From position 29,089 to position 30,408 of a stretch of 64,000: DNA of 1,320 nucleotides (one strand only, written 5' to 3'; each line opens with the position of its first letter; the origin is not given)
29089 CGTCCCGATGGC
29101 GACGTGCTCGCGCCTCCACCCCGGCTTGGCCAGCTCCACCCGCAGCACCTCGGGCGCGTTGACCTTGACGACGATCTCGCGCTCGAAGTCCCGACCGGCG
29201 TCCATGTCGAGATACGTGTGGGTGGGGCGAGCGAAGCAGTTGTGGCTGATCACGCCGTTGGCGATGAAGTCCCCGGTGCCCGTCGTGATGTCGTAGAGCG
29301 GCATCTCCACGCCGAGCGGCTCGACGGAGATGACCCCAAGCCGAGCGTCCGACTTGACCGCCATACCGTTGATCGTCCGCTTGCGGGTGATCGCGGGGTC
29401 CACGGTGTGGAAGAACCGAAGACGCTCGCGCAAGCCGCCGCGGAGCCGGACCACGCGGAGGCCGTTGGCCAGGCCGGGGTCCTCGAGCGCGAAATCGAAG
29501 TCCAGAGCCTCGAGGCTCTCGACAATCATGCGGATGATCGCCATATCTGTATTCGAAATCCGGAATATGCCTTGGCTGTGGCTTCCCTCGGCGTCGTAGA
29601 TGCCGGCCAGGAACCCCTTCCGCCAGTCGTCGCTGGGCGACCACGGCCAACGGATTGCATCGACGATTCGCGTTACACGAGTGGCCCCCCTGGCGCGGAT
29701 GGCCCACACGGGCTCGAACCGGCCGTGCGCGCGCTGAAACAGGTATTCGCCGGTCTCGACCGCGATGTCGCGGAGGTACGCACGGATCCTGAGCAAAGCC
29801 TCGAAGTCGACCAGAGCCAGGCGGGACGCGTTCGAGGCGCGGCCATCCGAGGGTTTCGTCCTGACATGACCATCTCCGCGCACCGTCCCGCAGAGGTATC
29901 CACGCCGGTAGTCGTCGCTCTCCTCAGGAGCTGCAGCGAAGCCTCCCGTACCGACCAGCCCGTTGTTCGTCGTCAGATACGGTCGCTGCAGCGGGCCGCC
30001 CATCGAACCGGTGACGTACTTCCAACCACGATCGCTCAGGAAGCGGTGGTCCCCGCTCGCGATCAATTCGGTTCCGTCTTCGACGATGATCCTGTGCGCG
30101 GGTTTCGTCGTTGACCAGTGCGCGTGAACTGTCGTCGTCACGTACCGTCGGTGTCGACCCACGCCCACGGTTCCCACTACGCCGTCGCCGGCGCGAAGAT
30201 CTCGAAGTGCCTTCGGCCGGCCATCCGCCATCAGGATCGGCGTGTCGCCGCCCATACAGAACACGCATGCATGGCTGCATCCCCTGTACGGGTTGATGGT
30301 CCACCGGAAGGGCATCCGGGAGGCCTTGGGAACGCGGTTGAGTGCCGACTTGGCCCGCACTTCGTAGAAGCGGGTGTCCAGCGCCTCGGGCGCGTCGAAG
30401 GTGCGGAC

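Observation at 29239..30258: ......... intein inserted inside the CX3CX2C iron-sulfur motif of a radical SAM DNA-repair-type gene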

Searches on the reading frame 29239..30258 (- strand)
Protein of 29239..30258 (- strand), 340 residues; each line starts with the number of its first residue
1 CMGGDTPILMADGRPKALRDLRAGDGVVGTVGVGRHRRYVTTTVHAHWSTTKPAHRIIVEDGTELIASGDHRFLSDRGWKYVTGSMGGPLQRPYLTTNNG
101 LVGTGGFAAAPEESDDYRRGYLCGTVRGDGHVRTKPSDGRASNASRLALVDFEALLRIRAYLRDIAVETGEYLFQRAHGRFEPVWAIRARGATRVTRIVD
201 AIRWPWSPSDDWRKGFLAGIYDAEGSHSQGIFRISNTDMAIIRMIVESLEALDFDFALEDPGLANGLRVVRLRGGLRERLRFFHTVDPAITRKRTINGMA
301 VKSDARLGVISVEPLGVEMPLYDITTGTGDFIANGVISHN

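Call 12: search_protein_families(library=ncbifam, proteins=[window:29239-30258:-], max_evalue=0.01)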
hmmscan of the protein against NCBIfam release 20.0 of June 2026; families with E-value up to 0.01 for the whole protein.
seq(340 aa): 4 families
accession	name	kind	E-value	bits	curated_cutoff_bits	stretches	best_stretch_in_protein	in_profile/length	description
NF038136.1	rSAM_Rv_intein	exception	2.3e-70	238.1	700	1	1-340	76-334/574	intein-containing Rv2578c family radical SAM protein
NF005852.0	PRK07773.1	equivalog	1.1e-07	30.5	780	1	1-82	398-481/886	replicative DNA helicase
NF003158.0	PRK04132.1-3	equivalog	7.3e-05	20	1750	1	1-81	648-731/1437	replication factor C small subunit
TIGR01445.1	intein_Nterm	domain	0.00029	21.8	24.5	1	1-74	1-82/83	intein N-terminal splicing region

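Call 31: search_protein_representatives(protein=window:29239-30258:-)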
Query: 340 residues. Proteins with E-value up to 0.001 (for the whole library): 2030; up to 1e-10: 929; up to 1e-30: 269. The best 150 are listed.
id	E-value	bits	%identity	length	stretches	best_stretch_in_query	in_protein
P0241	2.3e-116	404.8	58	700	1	1-340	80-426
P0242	2.5e-111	388.2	56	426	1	1-340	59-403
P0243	6.7e-110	383.5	54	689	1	1-340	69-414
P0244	4.2e-109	380.9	58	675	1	1-340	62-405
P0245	1.7e-108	378.9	54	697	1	1-340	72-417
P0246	2.9e-108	378.2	55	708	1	1-340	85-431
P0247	3.3e-104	364.8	54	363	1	2-338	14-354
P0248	1.1e-102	359.8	59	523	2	201-340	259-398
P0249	1.2e-102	359.7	53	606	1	10-340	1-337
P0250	2.1e-100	352.3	52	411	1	1-340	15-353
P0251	1.8e-99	349.2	57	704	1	1-319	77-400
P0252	3.3e-98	345.1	58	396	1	1-305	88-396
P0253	3.3e-96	338.5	51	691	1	1-340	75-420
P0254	3.2e-95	335.2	53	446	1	1-340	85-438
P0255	7.7e-92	324.1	56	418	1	1-340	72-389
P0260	6.5e-78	278.3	45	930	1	1-340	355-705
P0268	6.4e-73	261.9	46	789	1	1-340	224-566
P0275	2.0e-69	250.4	43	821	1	1-340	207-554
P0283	2.6e-66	240.2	44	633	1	1-340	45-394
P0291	8.7e-63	228.6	45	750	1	1-340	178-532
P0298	5.8e-60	219.3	41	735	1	1-340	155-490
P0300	1.5e-59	217.9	39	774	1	1-340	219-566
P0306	2.3e-57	210.8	43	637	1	1-340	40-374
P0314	2.6e-55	204.0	38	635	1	1-340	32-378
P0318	2.4e-54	200.8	42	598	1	1-340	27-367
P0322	7.9e-54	199.1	37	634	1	1-340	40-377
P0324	2.2e-53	197.7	40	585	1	1-340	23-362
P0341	2.2e-50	187.8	38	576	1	1-340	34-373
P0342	2.3e-50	187.7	37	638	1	1-340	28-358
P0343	4.6e-50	186.7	37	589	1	1-340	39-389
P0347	5.4e-48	179.9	35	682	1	1-340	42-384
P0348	7.8e-48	179.4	37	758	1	1-340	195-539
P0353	5.3e-47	176.7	34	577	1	1-340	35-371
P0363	1.9e-45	171.6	35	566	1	1-340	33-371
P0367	4.3e-45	170.4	35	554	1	1-340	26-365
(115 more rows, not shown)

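Call 33: search_protein_families(library=pfam, proteins=[P0260, P0268, P0275, P0298, P0300, P0348, P0283, P0306, P0314, P0324], max_evalue=0.001)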
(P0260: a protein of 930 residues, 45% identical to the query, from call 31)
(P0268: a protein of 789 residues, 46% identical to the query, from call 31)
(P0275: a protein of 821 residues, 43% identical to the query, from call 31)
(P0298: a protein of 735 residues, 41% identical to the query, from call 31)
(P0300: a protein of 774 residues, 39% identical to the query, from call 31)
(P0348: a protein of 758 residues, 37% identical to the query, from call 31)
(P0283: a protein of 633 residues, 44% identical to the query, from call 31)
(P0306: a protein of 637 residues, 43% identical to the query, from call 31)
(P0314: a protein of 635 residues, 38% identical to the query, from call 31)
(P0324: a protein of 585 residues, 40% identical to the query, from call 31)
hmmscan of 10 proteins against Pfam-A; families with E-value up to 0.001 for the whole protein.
P0260 (930 aa): 4 families
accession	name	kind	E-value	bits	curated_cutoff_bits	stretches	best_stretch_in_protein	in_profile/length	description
PF07505.17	DUF5131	-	2.5e-38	132.4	28.9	1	704-895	25-214/243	Protein of unknown function (DUF5131)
PF02195.25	ParB_N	-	2.5e-08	34.3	26.3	1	10-88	9-86/95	ParB N-terminal domain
PF14890.11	Intein_splicing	-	4.6e-08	33.5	35.8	1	395-705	35-155/155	Intein splicing domain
PF14528.11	LAGLIDADG_3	-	1.8e-05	25.3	22.5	0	569-611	1-43/82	LAGLIDADG-like domain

P0268 (789 aa): 4 families
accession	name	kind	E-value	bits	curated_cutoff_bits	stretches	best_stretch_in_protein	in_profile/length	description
PF04055.27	Radical_SAM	-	1.9e-20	74.1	29.5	1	567-715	14-165/166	Radical SAM superfamily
PF02310.24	B12-binding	-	1.2e-13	51.4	32.1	1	19-134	12-120/121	B12 binding domain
PF14528.11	LAGLIDADG_3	-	8.1e-11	42.5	22.5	1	439-499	1-68/82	LAGLIDADG-like domain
PF14890.11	Intein_splicing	-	2.8e-08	34.1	35.8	1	267-566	36-155/155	Intein splicing domain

P0275 (821 aa): 4 families
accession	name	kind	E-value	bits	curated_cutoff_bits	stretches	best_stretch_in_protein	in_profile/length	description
PF04055.27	Radical_SAM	-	1.3e-13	51.9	29.5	1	553-707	9-165/166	Radical SAM superfamily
PF14528.11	LAGLIDADG_3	-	5.4e-08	33.4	22.5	1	423-501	1-81/82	LAGLIDADG-like domain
PF02310.24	B12-binding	-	1.8e-07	31.5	32.1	1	22-121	14-113/121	B12 binding domain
PF14890.11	Intein_splicing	-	4e-06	27.1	35.8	1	219-554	7-155/155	Intein splicing domain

P0298 (735 aa): 5 families
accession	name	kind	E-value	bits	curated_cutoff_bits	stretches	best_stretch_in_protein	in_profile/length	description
PF14890.11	Intein_splicing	-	2.6e-15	57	35.8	1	162-490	2-155/155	Intein splicing domain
PF04055.27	Radical_SAM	-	4e-15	56.8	29.5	1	500-635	20-163/166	Radical SAM superfamily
PF02310.24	B12-binding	-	7.6e-14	52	32.1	1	3-106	3-118/121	B12 binding domain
PF14528.11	LAGLIDADG_3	-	3.8e-07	30.7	22.5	1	365-434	1-77/82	LAGLIDADG-like domain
PF01079.26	Hint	-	0.00059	19.9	29.7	0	152-226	10-84/213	Hint module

P0300 (774 aa): 4 families
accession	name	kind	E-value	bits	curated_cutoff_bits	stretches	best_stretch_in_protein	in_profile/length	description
PF07505.17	DUF5131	-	3e-36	125.6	28.9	1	565-758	25-213/243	Protein of unknown function (DUF5131)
PF14528.11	LAGLIDADG_3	-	2.2e-10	41.1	22.5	1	435-509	1-78/82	LAGLIDADG-like domain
PF14890.11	Intein_splicing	-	5.8e-07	29.9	35.8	1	227-566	3-155/155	Intein splicing domain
PF05203.21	Hom_end_hint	-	0.00043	20.8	32.1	1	219-250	1-32/228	Hom_end-associated Hint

P0348 (758 aa): 2 families
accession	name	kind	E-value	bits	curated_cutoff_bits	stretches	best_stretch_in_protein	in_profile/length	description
PF14528.11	LAGLIDADG_3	-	6.3e-11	42.8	22.5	1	414-474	1-68/82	LAGLIDADG-like domain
PF14890.11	Intein_splicing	-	0.00053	20.3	35.8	0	211-539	11-155/155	Intein splicing domain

P0283 (633 aa): 4 families
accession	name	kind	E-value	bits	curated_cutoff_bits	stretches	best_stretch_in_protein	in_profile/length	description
PF14890.11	Intein_splicing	-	1.1e-07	32.2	35.8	1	53-394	2-155/155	Intein splicing domain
PF04055.27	Radical_SAM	-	2.5e-06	28.2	29.5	0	395-534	14-145/166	Radical SAM superfamily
PF14528.11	LAGLIDADG_3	-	0.00015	22.4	22.5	0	270-314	1-50/82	LAGLIDADG-like domain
PF07505.17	DUF5131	-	0.00051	20.1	28.9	0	393-504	25-138/243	Protein of unknown function (DUF5131)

P0306 (637 aa): 3 families
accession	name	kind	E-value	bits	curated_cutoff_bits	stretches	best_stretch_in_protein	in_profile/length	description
PF14890.11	Intein_splicing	-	2.5e-12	47.3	35.8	1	49-374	3-155/155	Intein splicing domain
PF14528.11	LAGLIDADG_3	-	7.7e-08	32.9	22.5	1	245-313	1-73/82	LAGLIDADG-like domain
PF04055.27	Radical_SAM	-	0.00016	22.3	29.5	0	30-61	4-37/166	Radical SAM superfamily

P0314 (635 aa): 2 families
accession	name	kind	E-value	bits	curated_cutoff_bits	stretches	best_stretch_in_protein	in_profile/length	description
PF14890.11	Intein_splicing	-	2.3e-07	31.2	35.8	1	40-378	2-155/155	Intein splicing domain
PF05203.21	Hom_end_hint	-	0.00037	21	32.1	1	34-76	3-45/228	Hom_end-associated Hint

P0324 (585 aa): 3 families
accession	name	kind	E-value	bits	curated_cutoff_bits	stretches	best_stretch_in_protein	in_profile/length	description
PF14890.11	Intein_splicing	-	3.6e-09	37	35.8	1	63-362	32-155/155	Intein splicing domain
PF14528.11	LAGLIDADG_3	-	2.1e-08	34.7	22.5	1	236-297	1-69/82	LAGLIDADG-like domain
PF04055.27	Radical_SAM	-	2.4e-07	31.5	29.5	1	370-475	22-130/166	Radical SAM superfamily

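Call 34: search_protein_families(library=pfam, proteins=[P0318, P0322, P0341, P0342, P0343, P0347, P0353, P0363, P0367, P0291], max_evalue=0.001)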
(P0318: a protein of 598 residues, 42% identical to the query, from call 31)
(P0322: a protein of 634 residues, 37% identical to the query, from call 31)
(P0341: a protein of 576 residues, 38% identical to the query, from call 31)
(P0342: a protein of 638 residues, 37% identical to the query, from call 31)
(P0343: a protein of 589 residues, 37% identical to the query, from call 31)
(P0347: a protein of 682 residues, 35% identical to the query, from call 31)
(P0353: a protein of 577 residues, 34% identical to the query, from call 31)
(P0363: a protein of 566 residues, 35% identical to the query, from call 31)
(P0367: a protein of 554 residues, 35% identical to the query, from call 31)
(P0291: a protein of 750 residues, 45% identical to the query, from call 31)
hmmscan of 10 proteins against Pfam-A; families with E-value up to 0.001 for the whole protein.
P0318 (598 aa): 3 families
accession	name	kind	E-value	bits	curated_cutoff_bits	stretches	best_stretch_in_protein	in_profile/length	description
PF14528.11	LAGLIDADG_3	-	1.2e-10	42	22.5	1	238-294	1-62/82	LAGLIDADG-like domain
PF14890.11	Intein_splicing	-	7.1e-10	39.3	35.8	1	35-367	2-155/155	Intein splicing domain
PF05203.21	Hom_end_hint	-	1.5e-06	28.8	32.1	1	27-56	1-30/228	Hom_end-associated Hint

P0322 (634 aa): 3 families
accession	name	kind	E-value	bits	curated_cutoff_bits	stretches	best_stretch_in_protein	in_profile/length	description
PF14890.11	Intein_splicing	-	1.9e-09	37.9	35.8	1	56-377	11-155/155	Intein splicing domain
PF14528.11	LAGLIDADG_3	-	1.6e-06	28.7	22.5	1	251-302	1-55/82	LAGLIDADG-like domain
PF05203.21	Hom_end_hint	-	4e-06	27.4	32.1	1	40-112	1-74/228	Hom_end-associated Hint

P0341 (576 aa): 4 families
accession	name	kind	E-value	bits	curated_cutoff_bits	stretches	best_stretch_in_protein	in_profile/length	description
PF14890.11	Intein_splicing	-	1.3e-07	31.9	35.8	1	41-373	2-155/155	Intein splicing domain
PF14528.11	LAGLIDADG_3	-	1.2e-06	29.2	22.5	0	249-319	1-79/82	LAGLIDADG-like domain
PF01079.26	Hint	-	3.5e-05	23.9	29.7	1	30-104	9-84/213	Hint module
PF07505.17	DUF5131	-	9.8e-05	22.4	28.9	1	401-479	66-147/243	Protein of unknown function (DUF5131)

P0342 (638 aa): 1 family
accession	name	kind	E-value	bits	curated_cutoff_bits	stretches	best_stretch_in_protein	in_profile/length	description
PF14528.11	LAGLIDADG_3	-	2e-09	38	22.5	1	233-292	1-67/82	LAGLIDADG-like domain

P0343 (589 aa): 4 families
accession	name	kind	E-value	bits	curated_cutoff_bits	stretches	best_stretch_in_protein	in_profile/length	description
PF14890.11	Intein_splicing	-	2e-11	44.4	35.8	1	48-389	3-155/155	Intein splicing domain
PF04055.27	Radical_SAM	-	8.8e-07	29.7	29.5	1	390-536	14-152/166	Radical SAM superfamily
PF14528.11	LAGLIDADG_3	-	3.5e-06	27.6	22.5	0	258-323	2-70/82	LAGLIDADG-like domain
PF05203.21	Hom_end_hint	-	0.00071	20.1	32.1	0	39-110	1-74/228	Hom_end-associated Hint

P0347 (682 aa): 2 families
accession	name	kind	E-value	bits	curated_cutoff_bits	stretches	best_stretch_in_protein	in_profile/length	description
PF04055.27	Radical_SAM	-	4.8e-10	40.3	29.5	1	482-578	65-163/166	Radical SAM superfamily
PF14528.11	LAGLIDADG_3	-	4.3e-05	24.1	22.5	0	159-225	1-55/82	LAGLIDADG-like domain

P0353 (577 aa): 2 families
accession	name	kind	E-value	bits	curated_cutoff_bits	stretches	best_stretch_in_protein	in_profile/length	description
PF04055.27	Radical_SAM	-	0.00033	21.3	29.5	0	435-507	70-144/166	Radical SAM superfamily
PF05203.21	Hom_end_hint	-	0.00066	20.2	32.1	0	35-69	1-35/228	Hom_end-associated Hint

P0363 (566 aa): 2 families
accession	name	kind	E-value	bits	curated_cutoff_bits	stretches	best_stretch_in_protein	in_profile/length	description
PF07505.17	DUF5131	-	9.7e-38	130.5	28.9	1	370-554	25-213/243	Protein of unknown function (DUF5131)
PF14890.11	Intein_splicing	-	3.5e-13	50.1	35.8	1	41-371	2-155/155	Intein splicing domain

P0367 (554 aa): 4 families
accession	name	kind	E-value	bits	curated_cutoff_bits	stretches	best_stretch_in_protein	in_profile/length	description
PF07505.17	DUF5131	-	2.3e-46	158.7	28.9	1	364-545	25-222/243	Protein of unknown function (DUF5131)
PF14890.11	Intein_splicing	-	1.9e-09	37.9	35.8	1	35-365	3-155/155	Intein splicing domain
PF14528.11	LAGLIDADG_3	-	2e-07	31.6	22.5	1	235-299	1-66/82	LAGLIDADG-like domain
PF01079.26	Hint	-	0.00015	21.9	29.7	0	25-97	12-84/213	Hint module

P0291 (750 aa): 1 family
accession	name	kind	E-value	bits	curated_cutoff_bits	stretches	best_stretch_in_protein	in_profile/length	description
PF07505.17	DUF5131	-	6.3e-35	121.3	28.9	1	531-711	25-207/243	Protein of unknown function (DUF5131)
